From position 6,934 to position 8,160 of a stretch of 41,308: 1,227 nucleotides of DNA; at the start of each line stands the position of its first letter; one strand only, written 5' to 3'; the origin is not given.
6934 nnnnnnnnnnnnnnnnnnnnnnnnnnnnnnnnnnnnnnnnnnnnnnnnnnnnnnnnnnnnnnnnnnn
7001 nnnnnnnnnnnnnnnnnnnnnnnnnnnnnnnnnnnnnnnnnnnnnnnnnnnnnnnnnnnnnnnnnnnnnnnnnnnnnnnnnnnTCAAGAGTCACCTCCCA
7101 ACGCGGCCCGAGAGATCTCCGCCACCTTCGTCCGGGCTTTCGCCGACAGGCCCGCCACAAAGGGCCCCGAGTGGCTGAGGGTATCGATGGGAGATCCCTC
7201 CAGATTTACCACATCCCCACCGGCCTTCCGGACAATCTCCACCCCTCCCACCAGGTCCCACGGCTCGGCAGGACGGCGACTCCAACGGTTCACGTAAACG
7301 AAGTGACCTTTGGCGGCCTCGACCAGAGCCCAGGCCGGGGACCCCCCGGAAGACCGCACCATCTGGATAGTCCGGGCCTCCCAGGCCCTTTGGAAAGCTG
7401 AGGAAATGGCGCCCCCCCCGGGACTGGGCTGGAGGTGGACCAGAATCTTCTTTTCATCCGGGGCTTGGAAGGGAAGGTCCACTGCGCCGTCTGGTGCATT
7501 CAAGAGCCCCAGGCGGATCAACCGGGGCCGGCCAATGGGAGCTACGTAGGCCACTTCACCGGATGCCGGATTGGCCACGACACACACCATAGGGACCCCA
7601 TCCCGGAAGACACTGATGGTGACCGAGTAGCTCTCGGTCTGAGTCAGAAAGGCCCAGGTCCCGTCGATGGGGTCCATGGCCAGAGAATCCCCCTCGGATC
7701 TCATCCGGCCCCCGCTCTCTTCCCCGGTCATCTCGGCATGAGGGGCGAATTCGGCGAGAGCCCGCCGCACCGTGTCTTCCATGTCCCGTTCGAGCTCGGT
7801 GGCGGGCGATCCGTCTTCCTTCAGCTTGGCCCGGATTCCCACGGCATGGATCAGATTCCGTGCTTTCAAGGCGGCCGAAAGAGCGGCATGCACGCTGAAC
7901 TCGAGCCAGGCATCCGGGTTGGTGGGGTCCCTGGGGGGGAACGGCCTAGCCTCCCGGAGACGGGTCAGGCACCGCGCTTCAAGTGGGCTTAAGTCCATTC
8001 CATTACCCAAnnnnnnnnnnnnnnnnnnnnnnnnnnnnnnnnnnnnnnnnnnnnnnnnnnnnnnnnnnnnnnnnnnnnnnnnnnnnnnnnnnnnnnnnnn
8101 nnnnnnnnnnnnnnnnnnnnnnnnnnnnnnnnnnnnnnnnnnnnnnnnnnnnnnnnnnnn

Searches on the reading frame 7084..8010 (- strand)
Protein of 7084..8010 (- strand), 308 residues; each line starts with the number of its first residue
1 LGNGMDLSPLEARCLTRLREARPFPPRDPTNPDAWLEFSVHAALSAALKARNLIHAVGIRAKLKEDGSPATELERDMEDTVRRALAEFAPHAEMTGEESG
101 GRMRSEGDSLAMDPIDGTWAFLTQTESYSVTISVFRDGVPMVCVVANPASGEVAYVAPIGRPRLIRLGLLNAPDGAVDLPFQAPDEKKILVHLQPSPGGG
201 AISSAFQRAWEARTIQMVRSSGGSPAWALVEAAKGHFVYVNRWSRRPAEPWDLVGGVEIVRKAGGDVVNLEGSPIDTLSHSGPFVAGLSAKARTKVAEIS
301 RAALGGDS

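Call 8: search_protein_families(library=pfam, proteins=[window:7084-8010:-], max_evalue=0.01)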
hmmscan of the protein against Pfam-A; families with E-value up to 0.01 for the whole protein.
window:7084-8010:- (308 aa): 1 family
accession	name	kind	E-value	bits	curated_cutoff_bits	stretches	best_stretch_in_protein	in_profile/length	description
PF00459.30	Inositol_P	-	3.2e-22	79.7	27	1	35-282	5-250/271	Inositol monophosphatase family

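Call 9: search_protein_families(library=ncbifam, proteins=[window:7084-8010:-], max_evalue=0.01)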
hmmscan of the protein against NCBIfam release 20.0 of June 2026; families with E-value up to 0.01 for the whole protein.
window:7084-8010:- (308 aa): 7 families
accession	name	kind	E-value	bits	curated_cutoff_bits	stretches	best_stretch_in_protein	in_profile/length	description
TIGR02067.1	his_9_HisN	equivalog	4.3e-18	65.7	275.15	1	52-292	18-243/252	histidinol-phosphatase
TIGR01331.1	bisphos_cysQ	equivalog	3e-15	56.5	228.8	1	41-276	7-233/250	3'(2'),5'-bisphosphate nucleotidase CysQ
NF008027.1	PRK10757.1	equivalog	5.9e-10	38.5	332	1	44-153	9-124/267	inositol-1-monophosphatase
NF009321.0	PRK12676.1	equivalog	5.6e-09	35.4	264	1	62-157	36-131/264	bifunctional fructose-bisphosphatase/inositol-phosphate phosphatase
TIGR01330.1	bisphos_HAL2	equivalog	1.7e-07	30.4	267.05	1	95-149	125-175/359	3'(2'),5'-bisphosphate nucleotidase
NF008182.0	PRK10931.1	equivalog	6.8e-07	28.6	379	1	60-275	27-228/246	3'(2'),5'-bisphosphate nucleotidase CysQ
NF010678.0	PRK14076.1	equivalog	0.0088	15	493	0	62-135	34-109/570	bifunctional NADP phosphatase/NAD kinase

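Call 54: search_solved_structures(query=window:7084-8010:-, max_evalue=0.001)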
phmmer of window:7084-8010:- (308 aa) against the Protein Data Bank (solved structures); distinct sequences matched with E-value up to 0.001: 28.
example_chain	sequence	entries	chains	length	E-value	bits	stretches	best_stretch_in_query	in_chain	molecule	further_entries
3t0j_A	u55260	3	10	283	2.5e-12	50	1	67-161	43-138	Inositol monophosphatase family protein | Inositol monophosphatase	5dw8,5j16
5i3s_A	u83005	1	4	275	2.5e-12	50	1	68-161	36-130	Inositol monophosphatase family protein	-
5yht_A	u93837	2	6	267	5.2e-12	48.9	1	53-272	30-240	Histidinol-phosphatase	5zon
5zhh_A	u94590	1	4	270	1.6e-11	47.4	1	30-154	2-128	Inositol-1-monophosphatase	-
2p3n_A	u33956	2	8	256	1.7e-08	37.4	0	70-156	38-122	Inositol-1-monophosphatase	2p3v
4n81_A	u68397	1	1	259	2.2e-08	37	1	59-150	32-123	Inositol monophosphatase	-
2qfl_A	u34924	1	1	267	8.3e-07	31.8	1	38-155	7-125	Inositol-1-monophosphatase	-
6tqn_T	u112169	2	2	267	8.8e-07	31.7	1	38-155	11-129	Inositol monophosphatase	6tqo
6ib7_A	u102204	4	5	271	8.8e-07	31.7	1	38-155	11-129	Inositol-1-monophosphatase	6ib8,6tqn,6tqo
5eq7_A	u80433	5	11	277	1.1e-06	31.4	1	64-152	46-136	Inositol monophosphatase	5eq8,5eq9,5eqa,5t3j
2pcr_A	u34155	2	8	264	1.3e-06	31.2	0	70-148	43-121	Inositol-1-monophosphatase | Fructose-1,6-bisphosphatase/inositol-1-monophosphatase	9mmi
8wdq_A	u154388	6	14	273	1.7e-06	30.8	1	38-161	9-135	Nus factor SuhB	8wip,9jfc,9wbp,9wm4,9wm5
9vep_A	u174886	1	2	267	1.8e-06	30.7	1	43-158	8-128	Inositol-1-monophosphatase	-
9j90_B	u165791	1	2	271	1.8e-06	30.7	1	39-161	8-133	Nus factor SuhB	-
5eyg_A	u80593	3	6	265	2.9e-06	30.1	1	70-146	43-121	Inositol monophosphatase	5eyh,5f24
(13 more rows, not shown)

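Call 58: search_protein_families(library=padloc, proteins=[window:7084-8010:-], max_evalue=0.01)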
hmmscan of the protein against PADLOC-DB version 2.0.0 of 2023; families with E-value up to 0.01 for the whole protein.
window:7084-8010:- (308 aa): 0 families
